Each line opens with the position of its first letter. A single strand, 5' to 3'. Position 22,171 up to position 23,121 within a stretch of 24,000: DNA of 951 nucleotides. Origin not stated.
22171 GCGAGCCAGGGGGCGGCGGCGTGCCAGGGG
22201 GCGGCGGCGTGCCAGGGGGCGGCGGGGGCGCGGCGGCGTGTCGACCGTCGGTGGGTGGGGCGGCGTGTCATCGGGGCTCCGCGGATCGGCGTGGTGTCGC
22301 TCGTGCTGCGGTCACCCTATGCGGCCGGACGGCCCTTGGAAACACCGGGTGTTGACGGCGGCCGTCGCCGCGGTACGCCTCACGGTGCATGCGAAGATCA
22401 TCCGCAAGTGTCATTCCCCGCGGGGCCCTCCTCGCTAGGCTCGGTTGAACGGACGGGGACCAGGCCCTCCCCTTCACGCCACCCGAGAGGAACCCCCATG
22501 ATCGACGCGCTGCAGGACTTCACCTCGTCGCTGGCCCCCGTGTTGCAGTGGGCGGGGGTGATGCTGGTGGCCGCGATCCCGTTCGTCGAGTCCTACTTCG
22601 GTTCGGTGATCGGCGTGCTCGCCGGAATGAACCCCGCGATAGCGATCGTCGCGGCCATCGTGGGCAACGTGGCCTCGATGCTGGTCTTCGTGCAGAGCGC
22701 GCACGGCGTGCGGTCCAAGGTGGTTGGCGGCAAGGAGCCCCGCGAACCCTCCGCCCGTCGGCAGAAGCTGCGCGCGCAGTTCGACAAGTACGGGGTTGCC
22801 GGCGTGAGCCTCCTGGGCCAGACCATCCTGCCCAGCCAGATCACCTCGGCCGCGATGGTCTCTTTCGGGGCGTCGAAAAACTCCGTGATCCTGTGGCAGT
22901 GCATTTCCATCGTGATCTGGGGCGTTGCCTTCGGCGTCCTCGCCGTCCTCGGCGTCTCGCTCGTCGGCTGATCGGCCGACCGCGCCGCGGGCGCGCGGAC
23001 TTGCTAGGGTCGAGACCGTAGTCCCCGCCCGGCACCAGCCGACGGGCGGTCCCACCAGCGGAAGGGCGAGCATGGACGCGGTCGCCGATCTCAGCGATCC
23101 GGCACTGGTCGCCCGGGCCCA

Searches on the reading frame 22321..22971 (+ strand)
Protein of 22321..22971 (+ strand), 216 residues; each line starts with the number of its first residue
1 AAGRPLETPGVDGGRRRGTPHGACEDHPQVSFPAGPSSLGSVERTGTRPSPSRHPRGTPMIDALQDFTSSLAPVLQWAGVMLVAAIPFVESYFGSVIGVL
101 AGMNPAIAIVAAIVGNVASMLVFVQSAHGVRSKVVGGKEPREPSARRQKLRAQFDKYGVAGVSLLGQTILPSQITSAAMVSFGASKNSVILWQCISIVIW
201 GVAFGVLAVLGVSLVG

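Call 8: search_protein_families(library=pfam, proteins=[window:22321-22971:+])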
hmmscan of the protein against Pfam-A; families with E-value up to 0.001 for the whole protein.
window:22321-22971:+ (216 aa): 1 family
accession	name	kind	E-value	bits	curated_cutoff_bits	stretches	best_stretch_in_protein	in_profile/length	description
PF06695.16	Sm_multidrug_ex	-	0.00043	21.3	30.7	0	94-202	5-120/121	Putative small multi-drug export protein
